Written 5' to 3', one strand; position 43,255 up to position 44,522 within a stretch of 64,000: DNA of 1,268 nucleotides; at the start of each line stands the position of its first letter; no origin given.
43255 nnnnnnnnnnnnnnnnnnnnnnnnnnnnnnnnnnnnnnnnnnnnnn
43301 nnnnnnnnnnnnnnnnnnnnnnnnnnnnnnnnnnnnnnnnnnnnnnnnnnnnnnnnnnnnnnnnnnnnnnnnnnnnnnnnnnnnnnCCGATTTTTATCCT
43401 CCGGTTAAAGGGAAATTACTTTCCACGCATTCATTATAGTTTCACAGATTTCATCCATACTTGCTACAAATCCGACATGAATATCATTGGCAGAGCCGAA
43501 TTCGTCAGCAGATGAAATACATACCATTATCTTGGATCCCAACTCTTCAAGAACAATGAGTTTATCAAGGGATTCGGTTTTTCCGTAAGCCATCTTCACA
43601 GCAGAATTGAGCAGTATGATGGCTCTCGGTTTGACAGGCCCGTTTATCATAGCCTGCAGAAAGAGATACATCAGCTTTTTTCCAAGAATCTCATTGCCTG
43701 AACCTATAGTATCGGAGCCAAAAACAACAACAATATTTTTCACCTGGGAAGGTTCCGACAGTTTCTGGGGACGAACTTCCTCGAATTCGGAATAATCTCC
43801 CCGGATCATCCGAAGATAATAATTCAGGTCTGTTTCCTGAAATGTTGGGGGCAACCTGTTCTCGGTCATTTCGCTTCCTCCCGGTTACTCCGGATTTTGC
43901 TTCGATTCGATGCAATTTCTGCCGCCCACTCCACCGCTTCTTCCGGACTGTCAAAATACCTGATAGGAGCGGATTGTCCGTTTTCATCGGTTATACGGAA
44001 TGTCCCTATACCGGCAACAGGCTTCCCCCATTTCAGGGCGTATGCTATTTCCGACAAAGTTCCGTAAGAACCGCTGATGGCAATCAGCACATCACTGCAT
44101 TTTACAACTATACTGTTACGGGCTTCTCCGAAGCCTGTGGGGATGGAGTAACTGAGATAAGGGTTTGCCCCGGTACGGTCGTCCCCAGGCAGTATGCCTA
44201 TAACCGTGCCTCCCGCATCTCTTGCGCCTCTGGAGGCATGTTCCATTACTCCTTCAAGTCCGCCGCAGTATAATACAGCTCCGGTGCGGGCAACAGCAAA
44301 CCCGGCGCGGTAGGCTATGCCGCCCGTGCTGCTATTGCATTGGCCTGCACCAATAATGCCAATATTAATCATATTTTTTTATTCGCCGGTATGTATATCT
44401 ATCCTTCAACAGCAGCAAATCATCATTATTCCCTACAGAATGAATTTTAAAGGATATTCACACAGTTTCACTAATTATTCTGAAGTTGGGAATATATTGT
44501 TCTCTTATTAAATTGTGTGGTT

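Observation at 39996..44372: Five-gene operon coupling a non-canonical radical SAM/SPASM enzyme (with C-terminal PqqD/RRE-like domain) to GT2, DsrE-like, LOG-like and CoADR-like genes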

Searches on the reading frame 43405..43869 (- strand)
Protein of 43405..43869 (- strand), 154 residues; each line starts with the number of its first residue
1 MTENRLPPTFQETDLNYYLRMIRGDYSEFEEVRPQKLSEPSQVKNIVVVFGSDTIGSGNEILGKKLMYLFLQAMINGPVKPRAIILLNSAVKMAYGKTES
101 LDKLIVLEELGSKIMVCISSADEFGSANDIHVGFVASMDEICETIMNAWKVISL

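Call 3: search_protein_families(library=pfam, proteins=[window:43405-43869:-], max_evalue=0.01)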
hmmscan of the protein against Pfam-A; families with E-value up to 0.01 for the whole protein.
window:43405-43869:- (154 aa): 1 family
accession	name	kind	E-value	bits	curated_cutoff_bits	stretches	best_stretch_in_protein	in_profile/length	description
PF02635.20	DsrE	-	0.0094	16.6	22.7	0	102-153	62-115/116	DsrE/DsrF-like family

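Call 4: search_protein_families(library=ncbifam, proteins=[window:43405-43869:-], max_evalue=0.01)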
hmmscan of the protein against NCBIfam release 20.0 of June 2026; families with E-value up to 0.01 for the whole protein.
window:43405-43869:- (154 aa): 1 family
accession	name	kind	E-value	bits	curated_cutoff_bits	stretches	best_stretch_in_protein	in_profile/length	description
TIGR03527.1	selenium_YedF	equivalog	1.8e-24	86.7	110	1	14-154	58-194/194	sulfurtransferase-like selenium metabolism protein YedF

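Call 55: find_homologous_proteins(query=window:43405-43869:-)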
Query window:43405-43869:- (154 aa): 57 proteins with E <= 0.001 among 69 candidates.
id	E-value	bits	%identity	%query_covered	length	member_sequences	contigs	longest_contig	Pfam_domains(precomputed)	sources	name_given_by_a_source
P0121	3.0e-88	311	92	100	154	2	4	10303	-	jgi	jgi:hypothetical protein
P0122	1.0e-75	271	79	100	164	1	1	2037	PF02635.21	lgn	-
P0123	8.4e-68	245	73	100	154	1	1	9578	PF02635.21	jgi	-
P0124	3.4e-66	240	71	100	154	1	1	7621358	PF02635.21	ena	-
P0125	9.5e-66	238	74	100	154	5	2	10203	-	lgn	-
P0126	4.1e-63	230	72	96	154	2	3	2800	-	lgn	-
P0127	5.2e-62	226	71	97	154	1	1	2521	-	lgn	-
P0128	3.8e-59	217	63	100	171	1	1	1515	-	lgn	-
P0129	3.9e-59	217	66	100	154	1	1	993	-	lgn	-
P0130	1.0e-58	216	68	100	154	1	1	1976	-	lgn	-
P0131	2.0e-58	215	68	96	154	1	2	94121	-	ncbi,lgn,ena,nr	ncbi:MAG: DsrE family protein [Candidatus Eremiobacteraeota bacterium]|nr:DsrE family protein [Candi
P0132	2.0e-58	215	67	100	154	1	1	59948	PF02635.21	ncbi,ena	-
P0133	3.0e-57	211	67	100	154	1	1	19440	-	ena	-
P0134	5.6e-57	210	66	100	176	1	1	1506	-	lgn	-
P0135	7.4e-57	210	66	100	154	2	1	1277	-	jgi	jgi:hypothetical protein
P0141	3.2e-50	188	61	97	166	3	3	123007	PF02635.21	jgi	jgi:intracellular sulfur oxidation DsrE/DsrF family protein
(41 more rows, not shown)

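Call 56: find_encoding_contigs(protein=P0124, flank=7000, max_places=1)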
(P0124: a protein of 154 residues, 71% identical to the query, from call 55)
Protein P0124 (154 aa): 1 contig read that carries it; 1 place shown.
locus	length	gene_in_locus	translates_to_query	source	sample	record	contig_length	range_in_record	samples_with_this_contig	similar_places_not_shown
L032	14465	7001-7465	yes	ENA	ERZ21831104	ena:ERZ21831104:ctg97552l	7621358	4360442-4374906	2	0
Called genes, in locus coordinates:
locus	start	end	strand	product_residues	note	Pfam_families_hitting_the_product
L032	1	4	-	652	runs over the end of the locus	-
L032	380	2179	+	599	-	PF22148:Fervidolysin_NPro-like (weak), PF00082:Peptidase_S8, PF19366:DUF5942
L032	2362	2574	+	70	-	-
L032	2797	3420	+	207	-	-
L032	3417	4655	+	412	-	PF00672:HAMP, PF00989:PAS, PF08448:PAS_4, PF13426:PAS_9 (weak), PF00512:HisKA, PF02518:HATPase_c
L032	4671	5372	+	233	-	PF00072:Response_reg, PF13431:TPR_17 (faint), PF07719:TPR_2 (faint), PF13181:TPR_8 (faint), PF13428:TPR_14 (faint), PF00515:TPR_1 (faint), PF13414:TPR_11 (faint), PF14559:TPR_19 (faint)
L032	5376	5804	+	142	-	PF02254:TrkA_N, PF02558:ApbA (weak), PF02737:3HCDH_N (weak), PF03446:NAD_binding_2 (weak), PF03807:F420_oxidored (faint)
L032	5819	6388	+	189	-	PF04017:DUF366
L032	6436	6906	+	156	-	PF18306:LDcluster4, PF03641:Lysine_decarbox (weak)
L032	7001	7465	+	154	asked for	PF02635:DsrE (weak)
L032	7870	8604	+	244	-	PF00535:Glycos_transf_2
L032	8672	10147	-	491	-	PF23381:Beta-prop_IFT122_1st (faint), PF23414:Beta-prop_EML_2 (faint), PF24780:WD40_MABP1-WDR62_1st (faint), PF24814:WD40_Prp19 (faint), PF24817:WD40_WDHD1_1st (faint), PF25175:Beta-prop_WDR5 (faint), PF25173:Beta-prop_WDR3_1st (faint), PF26550:Tricorn_2nd, +1 more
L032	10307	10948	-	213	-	PF07719:TPR_2 (faint), PF13174:TPR_6 (faint), PF13181:TPR_8 (faint), PF13414:TPR_11 (weak), PF13428:TPR_14 (faint), PF13432:TPR_16 (faint), PF00515:TPR_1, PF13414:TPR_11 (weak), +4 more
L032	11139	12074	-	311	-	-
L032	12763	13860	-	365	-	PF04230:PS_pyruv_trans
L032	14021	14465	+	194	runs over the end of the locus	PF07638:Sigma70_ECF, PF04542:Sigma70_r2, PF08281:Sigma70_r4_2, PF04545:Sigma70_r4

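Call 57: find_encoding_contigs(protein=P0131, flank=7000, max_places=1)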
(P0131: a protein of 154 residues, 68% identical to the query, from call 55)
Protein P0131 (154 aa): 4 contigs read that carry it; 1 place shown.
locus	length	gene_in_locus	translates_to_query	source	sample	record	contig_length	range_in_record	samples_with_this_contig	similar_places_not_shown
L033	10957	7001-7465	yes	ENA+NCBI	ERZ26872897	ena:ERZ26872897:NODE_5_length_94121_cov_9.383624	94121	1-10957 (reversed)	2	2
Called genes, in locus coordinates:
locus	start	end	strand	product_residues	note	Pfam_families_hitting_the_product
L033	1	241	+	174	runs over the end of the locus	PF20033:DUF6438 (weak)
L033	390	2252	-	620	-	-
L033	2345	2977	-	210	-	-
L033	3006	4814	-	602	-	PF05226:CHASE2, PF00211:Guanylate_cyc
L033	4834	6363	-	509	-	PF04773:FecR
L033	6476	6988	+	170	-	PF02481:DNA_processg_A (faint), PF18306:LDcluster4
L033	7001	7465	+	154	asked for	-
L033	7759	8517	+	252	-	PF00535:Glycos_transf_2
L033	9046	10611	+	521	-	PF05018:CFA20_dom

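Call 58: find_encoding_contigs(protein=P0141, flank=7000, max_places=1)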
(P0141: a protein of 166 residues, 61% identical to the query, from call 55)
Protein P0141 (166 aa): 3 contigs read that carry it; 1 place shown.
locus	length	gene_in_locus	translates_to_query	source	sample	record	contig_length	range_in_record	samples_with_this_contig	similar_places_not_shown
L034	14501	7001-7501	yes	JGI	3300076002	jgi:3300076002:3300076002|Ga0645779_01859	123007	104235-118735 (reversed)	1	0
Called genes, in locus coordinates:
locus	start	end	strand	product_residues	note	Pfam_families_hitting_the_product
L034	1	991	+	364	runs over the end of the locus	-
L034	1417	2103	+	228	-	-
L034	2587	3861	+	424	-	PF06418:CTP_synth_N, PF00117:GATase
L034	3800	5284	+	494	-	PF00117:GATase, PF00771:FHIPEP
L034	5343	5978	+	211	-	-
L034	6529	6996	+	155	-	PF02481:DNA_processg_A (weak), PF18306:LDcluster4, PF03641:Lysine_decarbox (weak)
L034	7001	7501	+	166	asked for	PF02635:DsrE (weak)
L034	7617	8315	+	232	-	PF00535:Glycos_transf_2, PF10111:Glyco_tranf_2_2 (weak), PF13641:Glyco_tranf_2_3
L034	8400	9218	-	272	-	PF00082:Peptidase_S8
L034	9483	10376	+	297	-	PF01590:GAF, PF13185:GAF_2, PF13492:GAF_3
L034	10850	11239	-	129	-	PF00689:Cation_ATPase_C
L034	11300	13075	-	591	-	PF00702:Hydrolase, PF13246:Cation_ATPase, PF08282:Hydrolase_3 (weak), PF00689:Cation_ATPase_C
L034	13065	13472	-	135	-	PF00122:E1-E2_ATPase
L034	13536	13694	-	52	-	-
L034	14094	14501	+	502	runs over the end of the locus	PF00675:Peptidase_M16 (weak), PF05193:Peptidase_M16_C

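Call 65: search_protein_families(library=padloc, proteins=[window:43405-43869:-], max_evalue=0.01)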
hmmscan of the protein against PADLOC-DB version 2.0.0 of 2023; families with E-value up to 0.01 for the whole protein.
window:43405-43869:- (154 aa): 0 families

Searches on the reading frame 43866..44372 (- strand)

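Call 3: search_protein_families(library=pfam, proteins=[window:43866-44372:-], max_evalue=0.01)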
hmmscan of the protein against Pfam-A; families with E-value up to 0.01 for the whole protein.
window:43866-44372:- (168 aa): 2 families
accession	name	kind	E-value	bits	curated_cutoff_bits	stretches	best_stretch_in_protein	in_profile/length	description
PF18306.6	LDcluster4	-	1.3e-42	145.4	26.3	1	2-146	2-150/151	SLOG cluster4 family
PF03641.19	Lysine_decarbox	-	2e-07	31.7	27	1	43-117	1-77/131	Possible lysine decarboxylase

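Call 4: search_protein_families(library=ncbifam, proteins=[window:43866-44372:-], max_evalue=0.01)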
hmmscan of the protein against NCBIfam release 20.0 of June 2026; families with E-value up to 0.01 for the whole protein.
window:43866-44372:- (168 aa): 3 families
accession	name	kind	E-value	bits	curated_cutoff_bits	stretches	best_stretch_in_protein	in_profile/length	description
TIGR00725.1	TIGR00725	hypoth_equivalog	1.1e-38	132.2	106.9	1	1-124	1-124/159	TIGR00725 family protein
TIGR00730.1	TIGR00730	subfamily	5.1e-09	36.1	96.35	1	20-116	21-120/178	TIGR00730 family Rossman fold protein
NF058542.1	CtkRMPhLog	equivalog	0.00016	21.7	300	1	18-112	19-116/177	cytokinin riboside 5'-monophosphate phosphoribohydrolase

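Call 65: search_protein_families(library=padloc, proteins=[window:43866-44372:-], max_evalue=0.01)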
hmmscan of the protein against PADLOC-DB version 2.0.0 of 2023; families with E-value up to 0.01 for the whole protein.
window:43866-44372:- (168 aa): 1 family
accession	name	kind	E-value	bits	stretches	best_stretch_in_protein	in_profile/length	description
PDLC03927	PsyrA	-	0.00017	18.9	1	4-62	134-192/398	-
